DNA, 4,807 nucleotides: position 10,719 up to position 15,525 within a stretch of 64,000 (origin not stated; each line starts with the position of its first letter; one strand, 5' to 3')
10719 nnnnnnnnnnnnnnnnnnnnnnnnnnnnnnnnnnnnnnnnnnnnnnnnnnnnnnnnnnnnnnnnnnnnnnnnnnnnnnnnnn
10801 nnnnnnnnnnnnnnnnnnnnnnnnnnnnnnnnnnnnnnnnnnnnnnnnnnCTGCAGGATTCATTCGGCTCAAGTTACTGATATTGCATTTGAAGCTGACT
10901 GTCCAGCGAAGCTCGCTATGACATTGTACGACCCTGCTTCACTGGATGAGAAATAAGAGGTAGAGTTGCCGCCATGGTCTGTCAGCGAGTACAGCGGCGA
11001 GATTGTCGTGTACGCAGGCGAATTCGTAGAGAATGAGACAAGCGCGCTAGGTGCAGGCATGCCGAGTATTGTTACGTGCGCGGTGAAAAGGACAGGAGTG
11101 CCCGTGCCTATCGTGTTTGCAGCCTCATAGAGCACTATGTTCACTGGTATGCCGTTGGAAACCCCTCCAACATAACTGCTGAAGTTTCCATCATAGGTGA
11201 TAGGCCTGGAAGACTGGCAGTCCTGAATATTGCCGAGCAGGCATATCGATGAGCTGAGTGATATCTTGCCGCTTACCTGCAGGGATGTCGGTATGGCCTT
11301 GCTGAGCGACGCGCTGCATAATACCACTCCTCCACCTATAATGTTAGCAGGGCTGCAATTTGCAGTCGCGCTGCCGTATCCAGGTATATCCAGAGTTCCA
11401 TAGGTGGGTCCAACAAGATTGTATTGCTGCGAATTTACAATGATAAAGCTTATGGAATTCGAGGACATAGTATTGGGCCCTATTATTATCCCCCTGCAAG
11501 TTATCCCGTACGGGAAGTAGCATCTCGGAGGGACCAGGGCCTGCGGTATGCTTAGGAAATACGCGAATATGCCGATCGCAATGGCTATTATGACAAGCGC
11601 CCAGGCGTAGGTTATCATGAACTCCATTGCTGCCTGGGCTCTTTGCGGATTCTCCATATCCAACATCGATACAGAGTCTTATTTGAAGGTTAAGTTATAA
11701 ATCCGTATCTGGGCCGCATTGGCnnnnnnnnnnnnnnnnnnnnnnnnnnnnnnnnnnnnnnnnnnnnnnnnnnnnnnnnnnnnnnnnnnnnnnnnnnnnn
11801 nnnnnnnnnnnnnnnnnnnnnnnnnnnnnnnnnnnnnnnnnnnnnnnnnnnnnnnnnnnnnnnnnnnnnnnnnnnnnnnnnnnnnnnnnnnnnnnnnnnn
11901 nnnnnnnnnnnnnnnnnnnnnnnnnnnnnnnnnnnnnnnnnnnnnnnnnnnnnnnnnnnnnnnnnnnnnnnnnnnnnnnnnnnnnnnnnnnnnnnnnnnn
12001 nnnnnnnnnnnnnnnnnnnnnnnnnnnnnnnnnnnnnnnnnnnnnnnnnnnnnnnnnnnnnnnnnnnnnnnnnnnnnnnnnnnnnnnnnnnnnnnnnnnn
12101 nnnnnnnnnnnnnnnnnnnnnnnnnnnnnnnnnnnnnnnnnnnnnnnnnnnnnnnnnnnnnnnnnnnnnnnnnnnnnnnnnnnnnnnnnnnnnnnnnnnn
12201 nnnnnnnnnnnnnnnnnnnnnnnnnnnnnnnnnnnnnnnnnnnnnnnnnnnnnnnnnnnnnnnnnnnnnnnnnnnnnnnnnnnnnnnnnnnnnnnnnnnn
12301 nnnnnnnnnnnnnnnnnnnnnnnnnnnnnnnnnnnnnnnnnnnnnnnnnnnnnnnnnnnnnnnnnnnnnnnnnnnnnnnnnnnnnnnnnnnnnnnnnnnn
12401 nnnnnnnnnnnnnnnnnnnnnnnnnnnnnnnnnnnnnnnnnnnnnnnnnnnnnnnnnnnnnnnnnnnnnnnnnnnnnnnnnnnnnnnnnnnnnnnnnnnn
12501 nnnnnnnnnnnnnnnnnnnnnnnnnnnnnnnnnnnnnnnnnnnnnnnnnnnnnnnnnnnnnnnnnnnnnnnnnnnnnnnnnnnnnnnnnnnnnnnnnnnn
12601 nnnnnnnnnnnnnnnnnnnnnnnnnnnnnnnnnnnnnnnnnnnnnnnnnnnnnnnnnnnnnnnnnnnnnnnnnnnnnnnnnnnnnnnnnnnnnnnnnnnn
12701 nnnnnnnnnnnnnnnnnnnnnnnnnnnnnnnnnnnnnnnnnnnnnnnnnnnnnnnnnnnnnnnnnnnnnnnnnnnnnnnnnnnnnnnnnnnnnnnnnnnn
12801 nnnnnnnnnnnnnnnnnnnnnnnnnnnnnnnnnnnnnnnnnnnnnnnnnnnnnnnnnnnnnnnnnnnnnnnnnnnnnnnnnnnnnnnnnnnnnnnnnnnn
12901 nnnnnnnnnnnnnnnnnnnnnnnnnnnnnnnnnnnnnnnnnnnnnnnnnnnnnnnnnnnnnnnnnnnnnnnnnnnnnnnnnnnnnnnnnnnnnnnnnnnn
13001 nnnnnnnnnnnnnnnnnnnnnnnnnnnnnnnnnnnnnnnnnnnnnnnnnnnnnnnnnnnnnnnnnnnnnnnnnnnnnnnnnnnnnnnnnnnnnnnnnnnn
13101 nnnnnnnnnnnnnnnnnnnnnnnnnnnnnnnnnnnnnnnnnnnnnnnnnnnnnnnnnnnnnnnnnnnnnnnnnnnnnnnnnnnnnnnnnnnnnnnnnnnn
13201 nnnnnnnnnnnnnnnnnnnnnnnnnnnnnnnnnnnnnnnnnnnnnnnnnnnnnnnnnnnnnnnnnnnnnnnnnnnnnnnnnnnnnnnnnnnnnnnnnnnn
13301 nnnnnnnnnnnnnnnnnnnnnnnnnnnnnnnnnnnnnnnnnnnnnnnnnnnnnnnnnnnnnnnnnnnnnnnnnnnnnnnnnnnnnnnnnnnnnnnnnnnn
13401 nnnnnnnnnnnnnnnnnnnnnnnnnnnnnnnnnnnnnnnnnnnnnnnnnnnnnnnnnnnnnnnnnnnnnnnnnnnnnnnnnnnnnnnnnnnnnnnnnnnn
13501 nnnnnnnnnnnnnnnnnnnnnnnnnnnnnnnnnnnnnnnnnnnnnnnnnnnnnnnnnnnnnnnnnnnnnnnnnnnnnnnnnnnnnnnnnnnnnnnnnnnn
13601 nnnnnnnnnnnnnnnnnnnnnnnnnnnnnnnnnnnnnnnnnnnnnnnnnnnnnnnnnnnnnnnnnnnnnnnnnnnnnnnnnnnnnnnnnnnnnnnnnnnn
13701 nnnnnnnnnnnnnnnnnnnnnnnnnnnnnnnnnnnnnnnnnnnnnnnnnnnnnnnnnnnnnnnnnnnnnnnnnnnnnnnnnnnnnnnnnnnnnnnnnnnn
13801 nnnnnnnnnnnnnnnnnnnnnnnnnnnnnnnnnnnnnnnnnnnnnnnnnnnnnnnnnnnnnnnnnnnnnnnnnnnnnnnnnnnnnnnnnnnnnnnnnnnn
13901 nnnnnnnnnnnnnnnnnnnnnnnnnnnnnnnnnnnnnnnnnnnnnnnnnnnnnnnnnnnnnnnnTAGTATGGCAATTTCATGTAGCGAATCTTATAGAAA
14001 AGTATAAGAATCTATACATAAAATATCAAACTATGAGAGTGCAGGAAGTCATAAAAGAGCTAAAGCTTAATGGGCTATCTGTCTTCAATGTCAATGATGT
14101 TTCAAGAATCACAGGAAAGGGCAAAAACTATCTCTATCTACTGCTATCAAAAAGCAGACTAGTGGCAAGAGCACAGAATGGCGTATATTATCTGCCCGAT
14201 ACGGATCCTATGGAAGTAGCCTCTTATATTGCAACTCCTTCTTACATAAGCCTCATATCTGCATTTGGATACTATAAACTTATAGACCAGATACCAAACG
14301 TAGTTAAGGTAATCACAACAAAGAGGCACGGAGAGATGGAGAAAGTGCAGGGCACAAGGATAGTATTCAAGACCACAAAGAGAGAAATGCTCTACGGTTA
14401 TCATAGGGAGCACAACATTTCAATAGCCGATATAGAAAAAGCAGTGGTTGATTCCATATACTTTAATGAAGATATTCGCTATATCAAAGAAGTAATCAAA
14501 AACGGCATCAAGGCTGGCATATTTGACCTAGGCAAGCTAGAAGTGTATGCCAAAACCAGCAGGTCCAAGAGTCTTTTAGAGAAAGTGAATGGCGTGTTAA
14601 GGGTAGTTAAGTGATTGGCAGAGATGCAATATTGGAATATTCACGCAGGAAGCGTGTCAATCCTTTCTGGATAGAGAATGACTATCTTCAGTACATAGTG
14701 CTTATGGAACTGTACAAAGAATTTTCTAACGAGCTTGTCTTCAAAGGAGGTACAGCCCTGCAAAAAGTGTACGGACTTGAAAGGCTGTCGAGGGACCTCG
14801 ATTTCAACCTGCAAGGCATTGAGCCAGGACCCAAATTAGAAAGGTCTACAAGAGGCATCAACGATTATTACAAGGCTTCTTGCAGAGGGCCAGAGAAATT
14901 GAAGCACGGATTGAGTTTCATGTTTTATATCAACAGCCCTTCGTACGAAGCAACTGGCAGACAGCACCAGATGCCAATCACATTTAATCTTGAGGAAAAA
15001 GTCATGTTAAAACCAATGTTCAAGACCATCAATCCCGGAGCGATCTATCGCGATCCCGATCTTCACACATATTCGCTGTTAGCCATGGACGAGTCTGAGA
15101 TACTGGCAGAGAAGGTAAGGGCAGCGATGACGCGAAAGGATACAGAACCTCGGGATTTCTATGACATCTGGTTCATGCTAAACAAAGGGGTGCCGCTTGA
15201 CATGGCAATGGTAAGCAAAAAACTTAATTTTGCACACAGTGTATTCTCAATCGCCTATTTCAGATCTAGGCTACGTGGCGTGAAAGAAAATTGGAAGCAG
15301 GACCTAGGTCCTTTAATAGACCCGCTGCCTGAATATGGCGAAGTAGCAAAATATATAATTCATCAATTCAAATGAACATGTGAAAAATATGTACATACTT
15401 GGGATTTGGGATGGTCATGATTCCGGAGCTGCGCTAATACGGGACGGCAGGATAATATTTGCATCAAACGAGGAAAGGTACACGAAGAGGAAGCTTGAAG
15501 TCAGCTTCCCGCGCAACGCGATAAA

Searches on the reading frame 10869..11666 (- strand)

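Call 53: search_protein_families(library=pfam, proteins=[window:10869-11666:-], max_evalue=0.001)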
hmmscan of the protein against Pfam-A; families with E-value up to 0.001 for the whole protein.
window:10869-11666:- (265 aa): 2 families
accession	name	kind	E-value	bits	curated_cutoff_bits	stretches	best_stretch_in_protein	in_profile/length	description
PF02369.22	Big_1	-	4.5e-08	33.5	34.9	1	193-262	20-88/93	Bacterial Ig-like domain (group 1)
PF16640.11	Big_3_5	-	8.6e-05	23.5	35.5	1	182-261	4-77/88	Bacterial Ig-like domain (group 3)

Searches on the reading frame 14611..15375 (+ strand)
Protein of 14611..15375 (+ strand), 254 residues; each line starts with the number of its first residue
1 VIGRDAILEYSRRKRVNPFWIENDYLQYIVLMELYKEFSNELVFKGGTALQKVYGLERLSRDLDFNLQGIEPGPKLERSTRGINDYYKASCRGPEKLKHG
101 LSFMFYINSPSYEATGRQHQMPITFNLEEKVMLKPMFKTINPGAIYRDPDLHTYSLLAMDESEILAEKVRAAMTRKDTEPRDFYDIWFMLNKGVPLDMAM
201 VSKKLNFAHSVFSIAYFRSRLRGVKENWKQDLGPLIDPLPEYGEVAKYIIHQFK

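Call 53: search_protein_families(library=pfam, proteins=[window:14611-15375:+], max_evalue=0.001)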
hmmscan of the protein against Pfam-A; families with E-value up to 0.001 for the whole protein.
window:14611-15375:+ (254 aa): 1 family
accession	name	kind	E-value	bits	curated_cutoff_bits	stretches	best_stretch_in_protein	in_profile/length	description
PF08843.17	AbiEii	-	7.7e-24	85.4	22.5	1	37-239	10-227/238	Nucleotidyl transferase AbiEii toxin, Type IV TA system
